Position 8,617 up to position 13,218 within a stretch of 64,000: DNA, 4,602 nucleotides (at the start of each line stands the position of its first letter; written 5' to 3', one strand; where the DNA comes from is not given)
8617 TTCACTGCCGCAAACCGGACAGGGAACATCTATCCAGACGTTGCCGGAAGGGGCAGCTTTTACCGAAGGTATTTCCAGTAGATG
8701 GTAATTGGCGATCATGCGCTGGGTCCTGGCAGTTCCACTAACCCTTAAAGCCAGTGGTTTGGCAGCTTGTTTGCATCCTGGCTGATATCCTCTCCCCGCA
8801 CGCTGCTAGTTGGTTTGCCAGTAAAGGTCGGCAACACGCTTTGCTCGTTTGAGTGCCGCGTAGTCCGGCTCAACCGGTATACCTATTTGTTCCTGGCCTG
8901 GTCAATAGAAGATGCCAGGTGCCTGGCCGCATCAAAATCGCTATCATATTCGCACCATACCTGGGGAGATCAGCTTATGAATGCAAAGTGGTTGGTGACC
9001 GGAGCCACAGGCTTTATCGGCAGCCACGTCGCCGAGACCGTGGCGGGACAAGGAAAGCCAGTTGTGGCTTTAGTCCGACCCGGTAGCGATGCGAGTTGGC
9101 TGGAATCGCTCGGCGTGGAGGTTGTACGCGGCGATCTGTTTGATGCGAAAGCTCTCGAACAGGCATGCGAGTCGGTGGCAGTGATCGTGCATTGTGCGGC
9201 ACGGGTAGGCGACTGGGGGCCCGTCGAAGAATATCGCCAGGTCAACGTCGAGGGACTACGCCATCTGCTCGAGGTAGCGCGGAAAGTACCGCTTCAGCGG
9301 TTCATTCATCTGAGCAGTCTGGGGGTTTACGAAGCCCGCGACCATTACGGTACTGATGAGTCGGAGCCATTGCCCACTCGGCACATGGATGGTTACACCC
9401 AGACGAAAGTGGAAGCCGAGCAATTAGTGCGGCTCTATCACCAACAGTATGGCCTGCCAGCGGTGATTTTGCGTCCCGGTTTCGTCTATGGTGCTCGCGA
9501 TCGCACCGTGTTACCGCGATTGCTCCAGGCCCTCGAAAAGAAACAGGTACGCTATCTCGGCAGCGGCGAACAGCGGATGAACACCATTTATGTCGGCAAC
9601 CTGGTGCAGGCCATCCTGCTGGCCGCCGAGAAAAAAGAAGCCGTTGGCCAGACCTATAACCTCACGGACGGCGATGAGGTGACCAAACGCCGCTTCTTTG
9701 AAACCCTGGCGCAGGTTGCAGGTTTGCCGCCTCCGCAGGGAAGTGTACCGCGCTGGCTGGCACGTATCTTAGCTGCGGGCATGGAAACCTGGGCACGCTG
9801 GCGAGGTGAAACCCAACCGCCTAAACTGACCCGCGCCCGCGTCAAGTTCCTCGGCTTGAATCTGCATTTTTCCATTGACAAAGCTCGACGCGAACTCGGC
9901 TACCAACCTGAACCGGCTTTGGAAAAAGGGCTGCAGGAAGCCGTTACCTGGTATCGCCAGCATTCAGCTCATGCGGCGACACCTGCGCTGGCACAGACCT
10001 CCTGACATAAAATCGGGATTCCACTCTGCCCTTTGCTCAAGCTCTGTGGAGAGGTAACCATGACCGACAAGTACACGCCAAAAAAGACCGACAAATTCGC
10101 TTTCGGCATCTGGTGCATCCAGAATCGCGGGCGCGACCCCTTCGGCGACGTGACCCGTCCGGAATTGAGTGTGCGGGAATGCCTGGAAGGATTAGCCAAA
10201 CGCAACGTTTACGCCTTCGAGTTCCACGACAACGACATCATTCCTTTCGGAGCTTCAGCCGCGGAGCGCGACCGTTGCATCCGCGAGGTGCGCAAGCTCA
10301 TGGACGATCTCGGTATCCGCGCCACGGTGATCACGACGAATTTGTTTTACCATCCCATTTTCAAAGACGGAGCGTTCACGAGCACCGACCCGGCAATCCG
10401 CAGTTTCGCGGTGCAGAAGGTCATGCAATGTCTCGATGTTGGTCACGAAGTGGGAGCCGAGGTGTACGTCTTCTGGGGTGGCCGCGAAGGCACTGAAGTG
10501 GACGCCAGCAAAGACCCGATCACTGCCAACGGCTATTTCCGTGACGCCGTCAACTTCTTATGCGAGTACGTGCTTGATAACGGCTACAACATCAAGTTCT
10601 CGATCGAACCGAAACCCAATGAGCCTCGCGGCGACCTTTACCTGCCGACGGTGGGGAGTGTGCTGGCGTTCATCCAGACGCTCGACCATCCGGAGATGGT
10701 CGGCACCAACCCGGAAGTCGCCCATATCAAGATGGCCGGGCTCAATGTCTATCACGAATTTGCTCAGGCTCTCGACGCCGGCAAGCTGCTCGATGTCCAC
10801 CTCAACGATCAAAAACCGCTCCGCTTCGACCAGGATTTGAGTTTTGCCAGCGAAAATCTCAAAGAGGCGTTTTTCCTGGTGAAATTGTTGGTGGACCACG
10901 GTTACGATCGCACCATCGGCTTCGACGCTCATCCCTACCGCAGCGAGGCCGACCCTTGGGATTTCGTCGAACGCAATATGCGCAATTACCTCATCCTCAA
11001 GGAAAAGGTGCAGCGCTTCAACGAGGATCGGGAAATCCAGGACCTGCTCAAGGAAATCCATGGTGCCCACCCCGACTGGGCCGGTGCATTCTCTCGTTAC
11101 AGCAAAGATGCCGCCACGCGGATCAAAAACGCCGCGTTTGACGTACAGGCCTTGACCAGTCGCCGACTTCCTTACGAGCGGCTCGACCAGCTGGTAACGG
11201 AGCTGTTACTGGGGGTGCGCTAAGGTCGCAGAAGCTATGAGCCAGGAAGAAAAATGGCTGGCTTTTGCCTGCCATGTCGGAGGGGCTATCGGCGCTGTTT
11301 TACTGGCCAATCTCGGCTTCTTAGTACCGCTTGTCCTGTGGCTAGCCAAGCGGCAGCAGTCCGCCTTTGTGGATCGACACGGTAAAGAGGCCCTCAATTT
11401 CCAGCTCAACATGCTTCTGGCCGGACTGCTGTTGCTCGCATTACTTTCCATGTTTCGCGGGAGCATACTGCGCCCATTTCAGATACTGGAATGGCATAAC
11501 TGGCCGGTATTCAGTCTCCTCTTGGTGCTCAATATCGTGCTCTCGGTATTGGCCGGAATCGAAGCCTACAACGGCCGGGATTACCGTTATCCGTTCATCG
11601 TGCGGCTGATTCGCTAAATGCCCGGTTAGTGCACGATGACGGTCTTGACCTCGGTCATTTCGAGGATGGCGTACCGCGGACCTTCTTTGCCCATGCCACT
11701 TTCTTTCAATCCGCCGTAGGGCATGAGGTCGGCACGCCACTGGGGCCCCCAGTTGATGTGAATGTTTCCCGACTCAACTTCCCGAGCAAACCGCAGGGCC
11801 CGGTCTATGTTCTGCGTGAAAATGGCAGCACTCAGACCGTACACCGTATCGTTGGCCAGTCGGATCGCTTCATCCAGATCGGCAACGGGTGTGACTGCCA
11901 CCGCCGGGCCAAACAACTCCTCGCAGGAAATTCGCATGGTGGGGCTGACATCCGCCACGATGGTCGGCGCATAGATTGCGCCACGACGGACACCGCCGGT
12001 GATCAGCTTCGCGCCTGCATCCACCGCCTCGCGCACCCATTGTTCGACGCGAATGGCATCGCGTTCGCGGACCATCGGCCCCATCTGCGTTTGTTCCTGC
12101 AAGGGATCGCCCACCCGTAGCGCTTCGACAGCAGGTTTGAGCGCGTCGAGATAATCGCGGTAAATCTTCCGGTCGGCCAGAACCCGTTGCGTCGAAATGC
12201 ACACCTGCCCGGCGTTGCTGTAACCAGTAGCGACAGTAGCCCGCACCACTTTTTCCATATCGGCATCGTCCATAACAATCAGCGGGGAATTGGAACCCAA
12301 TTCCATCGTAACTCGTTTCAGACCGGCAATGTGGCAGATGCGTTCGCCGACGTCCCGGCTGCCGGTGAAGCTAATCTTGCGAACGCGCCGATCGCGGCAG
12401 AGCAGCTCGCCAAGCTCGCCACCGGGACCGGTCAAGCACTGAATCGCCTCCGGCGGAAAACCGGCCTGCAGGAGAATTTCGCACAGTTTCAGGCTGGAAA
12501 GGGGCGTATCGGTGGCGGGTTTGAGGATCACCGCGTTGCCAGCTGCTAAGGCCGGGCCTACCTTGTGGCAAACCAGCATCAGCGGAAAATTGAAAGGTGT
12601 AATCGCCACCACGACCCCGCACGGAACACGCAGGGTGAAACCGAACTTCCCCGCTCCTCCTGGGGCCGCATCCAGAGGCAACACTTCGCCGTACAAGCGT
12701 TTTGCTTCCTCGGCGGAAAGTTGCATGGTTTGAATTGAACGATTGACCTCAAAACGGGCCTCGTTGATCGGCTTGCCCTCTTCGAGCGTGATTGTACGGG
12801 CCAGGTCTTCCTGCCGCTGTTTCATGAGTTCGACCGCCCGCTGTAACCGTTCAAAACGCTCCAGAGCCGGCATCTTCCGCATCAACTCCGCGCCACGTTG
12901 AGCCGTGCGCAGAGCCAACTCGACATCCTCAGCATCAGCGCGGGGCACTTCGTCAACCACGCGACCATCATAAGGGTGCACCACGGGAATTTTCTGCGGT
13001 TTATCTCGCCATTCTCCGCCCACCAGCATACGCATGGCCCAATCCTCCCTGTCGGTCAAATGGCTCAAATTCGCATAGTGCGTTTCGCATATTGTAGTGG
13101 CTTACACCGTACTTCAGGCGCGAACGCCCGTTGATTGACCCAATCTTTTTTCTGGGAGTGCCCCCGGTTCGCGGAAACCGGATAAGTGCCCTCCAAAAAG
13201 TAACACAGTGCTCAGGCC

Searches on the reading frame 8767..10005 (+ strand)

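Call 59: search_protein_families(library=pfam, proteins=[window:8767-10005:+], max_evalue=0.001)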
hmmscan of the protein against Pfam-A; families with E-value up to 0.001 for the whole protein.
window:8767-10005:+ (412 aa): 9 families
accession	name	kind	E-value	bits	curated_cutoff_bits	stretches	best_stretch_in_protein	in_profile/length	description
PF01370.27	Epimerase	-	6.6e-47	160.4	20.9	1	75-299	1-239/240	NAD dependent epimerase/dehydratase family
PF01073.25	3Beta_HSD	-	8.5e-32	110.7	22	1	76-321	1-271/280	3-beta hydroxysteroid dehydrogenase/isomerase family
PF16363.11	GDP_Man_Dehyd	-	7.2e-28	98.4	27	1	76-391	1-331/332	GDP-mannose 4,6 dehydratase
PF07993.18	NAD_binding_4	-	9.5e-28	97.5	20.1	1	77-243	1-210/258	Male sterility protein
PF13460.12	NAD_binding_10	-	6.5e-20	72.2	27.2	1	79-242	1-148/184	NAD(P)H-binding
PF04321.23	RmlD_sub_bind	-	1.1e-15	58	27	1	75-319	3-232/287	RmlD substrate binding domain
PF05368.20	NmrA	-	1.9e-11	44.5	27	1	74-187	4-109/298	NmrA-like family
PF02719.21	Polysacc_synt_2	-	0.00032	20.4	20.2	0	76-184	2-128/293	Polysaccharide biosynthesis protein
PF08659.16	KR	-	0.00033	21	22.6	0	74-185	2-137/180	KR domain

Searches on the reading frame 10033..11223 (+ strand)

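Call 59: search_protein_families(library=pfam, proteins=[window:10033-11223:+], max_evalue=0.001)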
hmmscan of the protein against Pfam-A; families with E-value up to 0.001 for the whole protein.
window:10033-11223:+ (396 aa): 1 family
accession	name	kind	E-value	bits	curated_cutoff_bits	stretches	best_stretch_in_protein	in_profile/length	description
PF01261.30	AP_endonuc_2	-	1.7e-20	74.2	31.1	1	56-301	6-231/249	Xylose isomerase-like TIM barrel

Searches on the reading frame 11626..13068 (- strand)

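Call 59: search_protein_families(library=pfam, proteins=[window:11626-13068:-], max_evalue=0.001)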
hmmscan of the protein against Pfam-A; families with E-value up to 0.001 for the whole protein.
window:11626-13068:- (480 aa): 1 family
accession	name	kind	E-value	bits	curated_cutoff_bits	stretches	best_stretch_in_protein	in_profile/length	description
PF00171.27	Aldedh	-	3.7e-164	547.1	23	1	21-477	2-461/461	Aldehyde dehydrogenase family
